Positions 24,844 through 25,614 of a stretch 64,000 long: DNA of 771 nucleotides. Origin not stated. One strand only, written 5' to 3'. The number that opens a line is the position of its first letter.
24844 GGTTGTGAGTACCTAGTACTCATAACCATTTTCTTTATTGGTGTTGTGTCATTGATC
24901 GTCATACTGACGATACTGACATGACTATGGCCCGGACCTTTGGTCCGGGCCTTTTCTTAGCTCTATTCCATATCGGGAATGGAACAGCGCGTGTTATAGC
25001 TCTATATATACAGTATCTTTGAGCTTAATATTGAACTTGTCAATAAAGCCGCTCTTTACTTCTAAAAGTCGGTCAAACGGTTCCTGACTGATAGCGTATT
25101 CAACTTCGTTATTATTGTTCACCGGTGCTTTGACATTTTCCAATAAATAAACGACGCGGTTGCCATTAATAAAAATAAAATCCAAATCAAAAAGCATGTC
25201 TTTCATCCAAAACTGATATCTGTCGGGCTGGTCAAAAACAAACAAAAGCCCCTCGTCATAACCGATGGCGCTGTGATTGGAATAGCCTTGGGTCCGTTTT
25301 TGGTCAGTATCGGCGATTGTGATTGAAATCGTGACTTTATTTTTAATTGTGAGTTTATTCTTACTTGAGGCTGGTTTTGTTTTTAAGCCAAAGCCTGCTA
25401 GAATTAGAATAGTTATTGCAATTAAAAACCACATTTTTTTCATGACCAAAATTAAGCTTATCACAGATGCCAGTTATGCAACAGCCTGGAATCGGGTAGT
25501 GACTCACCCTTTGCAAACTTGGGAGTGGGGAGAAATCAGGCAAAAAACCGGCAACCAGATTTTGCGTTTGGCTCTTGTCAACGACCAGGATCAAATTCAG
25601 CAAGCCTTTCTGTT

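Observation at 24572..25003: Self-contained small-gene cassette flanked by 38-bp direct repeats, inserted right after fusA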

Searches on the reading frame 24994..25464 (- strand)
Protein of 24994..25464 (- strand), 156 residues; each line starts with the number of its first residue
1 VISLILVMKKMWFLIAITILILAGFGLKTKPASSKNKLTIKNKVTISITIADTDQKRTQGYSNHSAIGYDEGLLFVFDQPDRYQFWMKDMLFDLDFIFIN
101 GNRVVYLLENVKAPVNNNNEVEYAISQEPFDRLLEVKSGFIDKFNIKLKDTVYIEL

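Call 9: find_encoding_contigs(protein=window:24994-25464:-, flank=10000, max_places=10)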
Protein window:24994-25464:- (156 aa): no gene with exactly this product is on record in the collection.
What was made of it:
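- Tried and rejected: Exact look-up of the 156-aa DUF192 ORF failed because the called gene starts further downstream (call 9).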

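Call 17: find_homologous_proteins(query=window:24994-25464:-, max_evalue=1e-10)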
Query window:24994-25464:- (156 aa): 41 proteins with E <= 1e-10 among 69 candidates.
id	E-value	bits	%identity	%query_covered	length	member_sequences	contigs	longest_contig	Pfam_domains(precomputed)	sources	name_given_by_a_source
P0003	1.4e-90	319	100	94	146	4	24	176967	PF02643.21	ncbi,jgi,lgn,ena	-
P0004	2.3e-67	243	74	95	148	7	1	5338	PF02643.21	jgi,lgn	-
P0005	9.5e-64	232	70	95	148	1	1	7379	PF02643.21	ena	-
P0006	2.7e-62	227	73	85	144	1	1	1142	PF02643.21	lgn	-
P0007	3.2e-61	223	67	95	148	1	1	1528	PF02643.21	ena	-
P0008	3.1e-59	217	66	95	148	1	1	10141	PF02643.21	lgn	-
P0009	3.1e-58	214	68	93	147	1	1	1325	PF02643.21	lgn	-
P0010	5.0e-58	213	66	83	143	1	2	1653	PF02643.21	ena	-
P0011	7.6e-58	212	66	85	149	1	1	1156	PF02643.21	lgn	-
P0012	6.8e-57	209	66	83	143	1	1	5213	PF02643.21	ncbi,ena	-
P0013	7.7e-56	206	67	88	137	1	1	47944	PF02643.21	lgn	-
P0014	1.6e-51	192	62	83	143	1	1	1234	PF02643.21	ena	-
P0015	5.8e-51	190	61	95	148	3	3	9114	PF02643.21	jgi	jgi:uncharacterized protein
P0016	1.1e-43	166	56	88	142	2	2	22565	PF02643.21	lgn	-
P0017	1.9e-43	166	64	74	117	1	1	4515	PF02643.21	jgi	-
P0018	5.6e-42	161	56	90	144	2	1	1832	PF02643.21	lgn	-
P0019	1.5e-41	160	53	94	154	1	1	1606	PF02643.21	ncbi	-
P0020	2.8e-40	155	54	90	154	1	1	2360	PF02643.21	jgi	jgi:uncharacterized membrane protein (UPF0127 family)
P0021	2.8e-39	152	50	92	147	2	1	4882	PF02643.21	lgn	-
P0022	4.6e-39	151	53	92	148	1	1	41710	PF02643.21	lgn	-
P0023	2.1e-37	146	48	94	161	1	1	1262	PF02643.21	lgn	-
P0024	5.8e-36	141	54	76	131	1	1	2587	PF02643.21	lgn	-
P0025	4.5e-35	139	53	76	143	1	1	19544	PF02643.21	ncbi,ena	-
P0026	7.1e-34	135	56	71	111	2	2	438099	PF02643.21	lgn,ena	-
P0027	2.5e-32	130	55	74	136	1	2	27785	PF02643.21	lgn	-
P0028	4.9e-32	129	48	79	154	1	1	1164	PF02643.21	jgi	jgi:uncharacterized protein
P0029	5.3e-31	125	48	79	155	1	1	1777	PF02643.21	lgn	-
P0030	7.6e-31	125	47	79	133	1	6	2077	PF02643.21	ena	-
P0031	2.6e-30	123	46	78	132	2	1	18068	PF02643.21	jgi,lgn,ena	jgi:hypothetical protein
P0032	1.6e-29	120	48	74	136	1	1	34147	PF02643.21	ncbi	-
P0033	4.0e-28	116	42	94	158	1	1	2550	PF02643.21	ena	-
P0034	4.4e-20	90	41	87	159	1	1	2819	PF02643.21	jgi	jgi:uncharacterized membrane protein (UPF0127 family)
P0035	8.3e-19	86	37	93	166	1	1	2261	PF02643.21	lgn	-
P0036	4.3e-18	83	39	81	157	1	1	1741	PF02643.21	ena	-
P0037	3.0e-17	81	41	72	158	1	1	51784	PF02643.21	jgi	-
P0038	6.0e-17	80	39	90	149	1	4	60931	PF02643.21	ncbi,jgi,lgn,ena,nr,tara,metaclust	ncbi:hypothetical protein CL654_01010 [bacterium]|nr:hypothetical protein [bacterium]|tara:strand:- 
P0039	8.5e-16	76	42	70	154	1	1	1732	PF02643.21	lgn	-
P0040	1.8e-15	75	43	74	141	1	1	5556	PF02643.21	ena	-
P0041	1.6e-13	69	37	74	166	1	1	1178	PF02643.21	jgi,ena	-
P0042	1.8e-12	65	36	83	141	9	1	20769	PF02643.21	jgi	-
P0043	4.6e-11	61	42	53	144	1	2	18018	PF02643.21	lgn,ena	-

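Call 20: find_encoding_contigs(protein=P0004, flank=6000, max_places=3)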
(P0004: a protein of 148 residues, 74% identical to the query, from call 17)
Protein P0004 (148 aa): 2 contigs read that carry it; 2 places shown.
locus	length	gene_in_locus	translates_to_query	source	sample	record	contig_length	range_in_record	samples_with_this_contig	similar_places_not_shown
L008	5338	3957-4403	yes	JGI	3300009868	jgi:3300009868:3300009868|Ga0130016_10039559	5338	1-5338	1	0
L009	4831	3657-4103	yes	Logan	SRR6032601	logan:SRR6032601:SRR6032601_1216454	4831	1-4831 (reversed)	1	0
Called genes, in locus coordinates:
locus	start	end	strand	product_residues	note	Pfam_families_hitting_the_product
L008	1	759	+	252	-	?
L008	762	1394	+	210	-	PF00293:NUDIX (weak)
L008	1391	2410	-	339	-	PF02661:Fic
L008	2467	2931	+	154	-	PF00924:MS_channel_2nd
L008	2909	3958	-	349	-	PF02388:FemAB, PF13480:Acetyltransf_6, PF02388:FemAB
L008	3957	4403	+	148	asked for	PF02643:DUF192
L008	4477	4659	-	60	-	-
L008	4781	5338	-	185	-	?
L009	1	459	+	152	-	?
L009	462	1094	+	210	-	PF00293:NUDIX (weak)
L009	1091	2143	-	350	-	PF02661:Fic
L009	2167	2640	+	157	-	PF00924:MS_channel_2nd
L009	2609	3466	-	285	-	PF02388:FemAB, PF13480:Acetyltransf_6, PF02388:FemAB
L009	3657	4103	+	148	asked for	PF02643:DUF192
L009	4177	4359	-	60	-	-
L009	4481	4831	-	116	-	?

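Call 21: find_encoding_contigs(protein=P0005, flank=6000, max_places=3)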
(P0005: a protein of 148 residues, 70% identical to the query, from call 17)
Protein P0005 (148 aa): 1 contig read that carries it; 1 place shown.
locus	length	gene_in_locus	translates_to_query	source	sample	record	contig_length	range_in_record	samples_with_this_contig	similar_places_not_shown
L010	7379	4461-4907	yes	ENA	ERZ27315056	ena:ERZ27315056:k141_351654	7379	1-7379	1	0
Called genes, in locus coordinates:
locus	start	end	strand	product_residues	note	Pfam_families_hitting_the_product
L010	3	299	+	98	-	?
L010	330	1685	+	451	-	PF02308:MgtC, PF13194:DUF4010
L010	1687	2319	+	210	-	PF00293:NUDIX (weak)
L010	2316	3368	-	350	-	PF02661:Fic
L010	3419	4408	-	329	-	PF02388:FemAB, PF13480:Acetyltransf_6, PF02388:FemAB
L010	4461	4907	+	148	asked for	PF02643:DUF192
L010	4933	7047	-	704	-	PF00009:GTP_EFTU, PF22042:EF-G_D2, PF03144:GTP_EFTU_D2, PF14492:EFG_III, PF16658:RF3_C (weak), PF03764:EFG_IV, PF00679:EFG_C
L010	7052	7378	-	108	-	?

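Call 22: find_encoding_contigs(protein=P0008, flank=6000, max_places=3)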
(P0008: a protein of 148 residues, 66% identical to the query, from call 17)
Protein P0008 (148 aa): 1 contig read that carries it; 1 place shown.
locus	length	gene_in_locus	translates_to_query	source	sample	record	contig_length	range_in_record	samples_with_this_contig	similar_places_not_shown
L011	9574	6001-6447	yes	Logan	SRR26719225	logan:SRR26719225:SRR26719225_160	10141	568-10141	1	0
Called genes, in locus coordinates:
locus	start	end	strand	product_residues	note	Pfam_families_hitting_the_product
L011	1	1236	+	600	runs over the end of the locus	?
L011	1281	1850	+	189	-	-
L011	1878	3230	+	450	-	PF02308:MgtC, PF13194:DUF4010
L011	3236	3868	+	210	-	PF00293:NUDIX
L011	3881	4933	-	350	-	PF02661:Fic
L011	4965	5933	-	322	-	PF02388:FemAB, PF13480:Acetyltransf_6, PF02388:FemAB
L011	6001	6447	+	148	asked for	PF02643:DUF192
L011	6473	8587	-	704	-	PF00009:GTP_EFTU, PF22042:EF-G_D2, PF03144:GTP_EFTU_D2, PF14492:EFG_III, PF16658:RF3_C (weak), PF03764:EFG_IV, PF00679:EFG_C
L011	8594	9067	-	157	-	PF00177:Ribosomal_S7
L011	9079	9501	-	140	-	PF00164:Ribosom_S12_S23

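Call 23: find_encoding_contigs(protein=P0013, flank=6000, max_places=3)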
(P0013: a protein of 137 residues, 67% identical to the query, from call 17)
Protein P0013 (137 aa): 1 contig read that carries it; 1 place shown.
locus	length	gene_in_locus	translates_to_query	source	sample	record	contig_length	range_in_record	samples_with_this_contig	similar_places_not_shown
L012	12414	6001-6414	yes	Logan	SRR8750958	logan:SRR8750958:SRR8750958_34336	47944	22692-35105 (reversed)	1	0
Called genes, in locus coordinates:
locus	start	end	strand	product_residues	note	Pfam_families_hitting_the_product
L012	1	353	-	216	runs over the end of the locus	PF00121:TIM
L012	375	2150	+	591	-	PF00580:UvrD-helicase, PF13245:AAA_19, PF13604:AAA_30 (faint), PF01443:Viral_helicase1 (faint), PF13087:AAA_12 (faint), PF13361:UvrD_C, PF13538:UvrD_C_2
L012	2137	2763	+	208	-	-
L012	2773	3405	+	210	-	PF00293:NUDIX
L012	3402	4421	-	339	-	PF02661:Fic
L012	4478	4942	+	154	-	PF00924:MS_channel_2nd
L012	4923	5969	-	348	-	PF02388:FemAB, PF13480:Acetyltransf_6, PF02388:FemAB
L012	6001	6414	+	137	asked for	PF02643:DUF192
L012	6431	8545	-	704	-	PF00009:GTP_EFTU, PF22042:EF-G_D2, PF03144:GTP_EFTU_D2, PF14492:EFG_III, PF16658:RF3_C (weak), PF03764:EFG_IV, PF00679:EFG_C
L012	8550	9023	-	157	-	PF00177:Ribosomal_S7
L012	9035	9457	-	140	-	PF00164:Ribosom_S12_S23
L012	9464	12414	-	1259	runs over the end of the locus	PF04997:RNA_pol_Rpb1_1, PF00623:RNA_pol_Rpb1_2, PF04983:RNA_pol_Rpb1_3, PF04998:RNA_pol_Rpb1_5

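Call 34: find_related_loci(query=A2, collection=genome_contigs, flank=3500)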
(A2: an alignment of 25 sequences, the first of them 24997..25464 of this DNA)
Query A2 (156 aa) in genome_contigs; peptide patterns used: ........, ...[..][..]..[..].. (x = any residue, [..] = any of these).
50 stretches matched a pattern; 18 encode a relative of the query (tblastn E <= 1e-3); 18 distinct loci.
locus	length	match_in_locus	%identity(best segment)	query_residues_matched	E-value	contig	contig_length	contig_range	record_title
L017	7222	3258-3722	62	1-155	1e-55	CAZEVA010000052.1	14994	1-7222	MAG TPA_asm: uncultured Gammaproteobacteria bacterium isolate SRP067234_co1_307 genome assembly, contig: k99_61634, whol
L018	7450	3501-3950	51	6-155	3e-47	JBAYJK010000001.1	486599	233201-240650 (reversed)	MAG: Patescibacteria group bacterium isolate SO_2016_GW1_54 scaffold00008_OW334_2016, whole genome shotgun sequence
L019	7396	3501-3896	54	20-152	7e-45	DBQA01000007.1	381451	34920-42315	MAG TPA_asm: Patescibacteria group bacterium UBA1406 UBA1406_contig_1842, whole genome shotgun sequence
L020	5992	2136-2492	53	37-155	3e-40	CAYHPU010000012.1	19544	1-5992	MAG TPA_asm: uncultured Gammaproteobacteria bacterium isolate ERP119705_co15_22 genome assembly, contig: NODE_2694_lengt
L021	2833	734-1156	45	13-154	4e-34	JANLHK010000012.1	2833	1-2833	MAG: Candidatus Roizmanbacteria bacterium isolate P6-15 k99_4898, whole genome shotgun sequence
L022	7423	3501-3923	45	13-154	3e-33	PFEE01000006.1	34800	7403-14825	MAG: Candidatus Roizmanbacteria bacterium CG10_big_fil_rev_8_21_14_0_10_45_7 CG10_8_21_14_0.10_scaffold_2839_c, whole ge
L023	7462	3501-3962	33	6-150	2e-24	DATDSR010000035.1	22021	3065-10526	MAG TPA_asm: Candidatus Paceibacterota bacterium isolate SMAG_U8008 k141_252423, whole genome shotgun sequence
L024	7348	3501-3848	42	37-154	1e-23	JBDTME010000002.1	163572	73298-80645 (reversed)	MAG: Patescibacteria group bacterium isolate cluster3_bin.119 NODE_98_length_163572_cov_14.418947, whole genome shotgun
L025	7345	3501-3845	41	37-154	1e-22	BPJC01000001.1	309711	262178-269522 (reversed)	MAG: Patescibacteria group bacterium KatS3mg090 DNA, contig_4626, whole genome shotgun sequence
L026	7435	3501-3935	30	13-156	3e-21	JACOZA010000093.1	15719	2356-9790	MAG: Candidatus Sungiibacteriota bacterium isolate NC_groundwater_193_Ag_S-0.1um_51_7 S4_GD2017_2_S1_scaffold_5331, whol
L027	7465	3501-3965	31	10-155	1e-20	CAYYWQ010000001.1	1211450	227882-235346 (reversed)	MAG TPA_asm: uncultured Candidatus Saccharibacteria bacterium isolate SRP292972_co1_95 genome assembly, contig: NODE_2_l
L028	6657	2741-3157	33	6-148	4e-20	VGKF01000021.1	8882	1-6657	MAG: Candidatus Omnitrophota bacterium isolate K_DeepCast_150m_m2_086 K_DeepCast_150m_m2_086_Ga0194126_10016397, whole g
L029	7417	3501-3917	32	13-156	5e-18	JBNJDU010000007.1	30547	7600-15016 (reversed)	MAG: Patescibacteria group bacterium isolate Y23_30dBSe4.bin.19 NODE_815_length_30547_cov_8.451622, whole genome shotgun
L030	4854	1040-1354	35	46-152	9e-18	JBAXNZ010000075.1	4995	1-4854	MAG: bacterium isolate ELA492 MAG492_75, whole genome shotgun sequence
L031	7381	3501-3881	30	26-152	4e-17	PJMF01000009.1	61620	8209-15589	MAG: Candidatus Paceibacterota bacterium isolate Amazon_FNV_2010_13_2_2 contig_75_10441322_length_61620_multi_5_in_2_out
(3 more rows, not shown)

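Call 40: find_encoding_contigs(protein=P0012, flank=3000, max_places=2)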
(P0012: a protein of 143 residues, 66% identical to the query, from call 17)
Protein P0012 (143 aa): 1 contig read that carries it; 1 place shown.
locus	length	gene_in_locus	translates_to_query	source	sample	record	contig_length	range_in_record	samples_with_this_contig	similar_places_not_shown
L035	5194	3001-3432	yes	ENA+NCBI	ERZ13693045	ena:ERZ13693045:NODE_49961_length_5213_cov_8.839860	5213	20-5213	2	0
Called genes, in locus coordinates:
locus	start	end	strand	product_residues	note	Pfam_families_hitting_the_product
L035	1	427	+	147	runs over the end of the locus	?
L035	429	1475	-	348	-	PF02661:Fic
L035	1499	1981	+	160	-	PF00924:MS_channel_2nd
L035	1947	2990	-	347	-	PF02388:FemAB, PF13480:Acetyltransf_6, PF02388:FemAB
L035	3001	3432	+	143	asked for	PF02643:DUF192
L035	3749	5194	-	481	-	?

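Call 41: find_encoding_contigs(protein=P0006, flank=3000, max_places=2)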
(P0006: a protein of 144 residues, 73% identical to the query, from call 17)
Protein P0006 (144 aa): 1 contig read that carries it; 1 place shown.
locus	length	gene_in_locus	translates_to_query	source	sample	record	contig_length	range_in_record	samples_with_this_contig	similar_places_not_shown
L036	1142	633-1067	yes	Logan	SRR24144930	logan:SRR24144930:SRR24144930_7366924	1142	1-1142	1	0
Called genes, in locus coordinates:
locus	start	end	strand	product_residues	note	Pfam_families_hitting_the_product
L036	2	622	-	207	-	?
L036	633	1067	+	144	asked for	PF02643:DUF192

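Call 42: find_encoding_contigs(protein=P0007, flank=3000, max_places=2)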
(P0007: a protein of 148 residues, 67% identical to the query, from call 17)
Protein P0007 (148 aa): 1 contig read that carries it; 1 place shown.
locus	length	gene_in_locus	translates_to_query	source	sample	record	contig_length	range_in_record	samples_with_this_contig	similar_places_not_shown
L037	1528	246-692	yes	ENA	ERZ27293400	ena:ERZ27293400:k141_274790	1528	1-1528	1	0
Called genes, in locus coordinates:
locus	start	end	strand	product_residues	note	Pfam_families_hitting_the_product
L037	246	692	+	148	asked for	PF02643:DUF192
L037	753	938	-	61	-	-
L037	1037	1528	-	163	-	?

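Call 43: find_encoding_contigs(protein=P0015, flank=3000, max_places=2)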
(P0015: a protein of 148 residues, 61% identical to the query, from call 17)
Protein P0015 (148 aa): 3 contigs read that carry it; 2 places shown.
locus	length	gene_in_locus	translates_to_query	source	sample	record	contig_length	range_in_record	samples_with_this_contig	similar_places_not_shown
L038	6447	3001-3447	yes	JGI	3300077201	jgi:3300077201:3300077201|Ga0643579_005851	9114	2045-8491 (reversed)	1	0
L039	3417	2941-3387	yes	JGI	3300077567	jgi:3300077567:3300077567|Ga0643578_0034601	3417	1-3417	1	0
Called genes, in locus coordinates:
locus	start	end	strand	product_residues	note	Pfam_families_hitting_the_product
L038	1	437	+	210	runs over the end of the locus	PF00293:NUDIX (weak)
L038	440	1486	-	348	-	PF02661:Fic, PF08220:HTH_DeoR (weak)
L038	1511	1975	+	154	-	PF00924:MS_channel_2nd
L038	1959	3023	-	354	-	PF02388:FemAB, PF13480:Acetyltransf_6, PF02388:FemAB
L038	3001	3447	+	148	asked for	PF02643:DUF192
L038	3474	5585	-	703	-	PF00009:GTP_EFTU, PF16658:RF3_C (faint), PF22042:EF-G_D2, PF03144:GTP_EFTU_D2, PF14492:EFG_III, PF03764:EFG_IV, PF00679:EFG_C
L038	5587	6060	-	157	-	PF00177:Ribosomal_S7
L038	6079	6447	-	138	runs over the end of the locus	PF00164:Ribosom_S12_S23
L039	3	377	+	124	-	?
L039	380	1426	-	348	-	PF02661:Fic, PF08220:HTH_DeoR (weak)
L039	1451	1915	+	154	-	PF00924:MS_channel_2nd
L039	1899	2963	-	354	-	PF02388:FemAB, PF13480:Acetyltransf_6, PF02388:FemAB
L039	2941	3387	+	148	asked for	PF02643:DUF192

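Call 63: find_encoding_contigs(protein=P0003, flank=2500, max_places=10)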
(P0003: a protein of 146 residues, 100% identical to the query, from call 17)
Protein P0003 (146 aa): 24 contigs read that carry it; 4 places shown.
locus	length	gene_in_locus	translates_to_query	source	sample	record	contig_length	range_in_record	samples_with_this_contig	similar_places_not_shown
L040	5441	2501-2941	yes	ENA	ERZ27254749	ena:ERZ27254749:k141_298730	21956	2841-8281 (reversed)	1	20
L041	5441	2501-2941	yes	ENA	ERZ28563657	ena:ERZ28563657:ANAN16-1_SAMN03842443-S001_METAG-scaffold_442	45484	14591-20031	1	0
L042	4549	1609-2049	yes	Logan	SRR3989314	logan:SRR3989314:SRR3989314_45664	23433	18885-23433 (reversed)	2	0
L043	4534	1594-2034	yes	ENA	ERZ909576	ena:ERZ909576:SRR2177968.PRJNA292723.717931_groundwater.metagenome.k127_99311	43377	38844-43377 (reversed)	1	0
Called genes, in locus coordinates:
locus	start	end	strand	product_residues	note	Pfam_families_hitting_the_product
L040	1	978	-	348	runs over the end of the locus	PF02661:Fic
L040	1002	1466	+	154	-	PF00924:MS_channel_2nd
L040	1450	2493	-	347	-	PF02388:FemAB, PF13480:Acetyltransf_6, PF02388:FemAB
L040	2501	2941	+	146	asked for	PF02643:DUF192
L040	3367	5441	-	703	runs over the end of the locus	PF00009:GTP_EFTU, PF22042:EF-G_D2, PF03144:GTP_EFTU_D2, PF14492:EFG_III, PF16658:RF3_C (weak), PF03764:EFG_IV, PF00679:EFG_C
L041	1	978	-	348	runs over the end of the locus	PF02661:Fic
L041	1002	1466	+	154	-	PF00924:MS_channel_2nd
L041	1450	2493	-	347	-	PF02388:FemAB, PF13480:Acetyltransf_6, PF02388:FemAB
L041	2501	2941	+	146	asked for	PF02643:DUF192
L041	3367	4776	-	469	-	PF22042:EF-G_D2, PF03144:GTP_EFTU_D2, PF14492:EFG_III, PF16658:RF3_C (weak), PF03764:EFG_IV, PF00679:EFG_C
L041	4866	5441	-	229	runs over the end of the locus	-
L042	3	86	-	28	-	?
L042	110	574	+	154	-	PF00924:MS_channel_2nd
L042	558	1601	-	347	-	PF02388:FemAB, PF13480:Acetyltransf_6, PF02388:FemAB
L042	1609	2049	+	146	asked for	PF02643:DUF192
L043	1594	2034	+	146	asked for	PF02643:DUF192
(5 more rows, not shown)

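Call 80: search_protein_families(library=pfam, proteins=[L021:1578-2129:-, L021:1146-1574:+], max_evalue=0.01)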
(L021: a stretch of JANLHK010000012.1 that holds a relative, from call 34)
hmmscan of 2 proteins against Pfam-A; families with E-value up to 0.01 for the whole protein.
L021:1578-2129:- (183 aa): 0 families

L021:1146-1574:+ (142 aa): 1 family
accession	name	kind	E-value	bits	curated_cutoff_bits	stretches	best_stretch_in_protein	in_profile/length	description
PF00293.34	NUDIX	-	1.4e-13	51.5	21.1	1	42-119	5-81/134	NUDIX domain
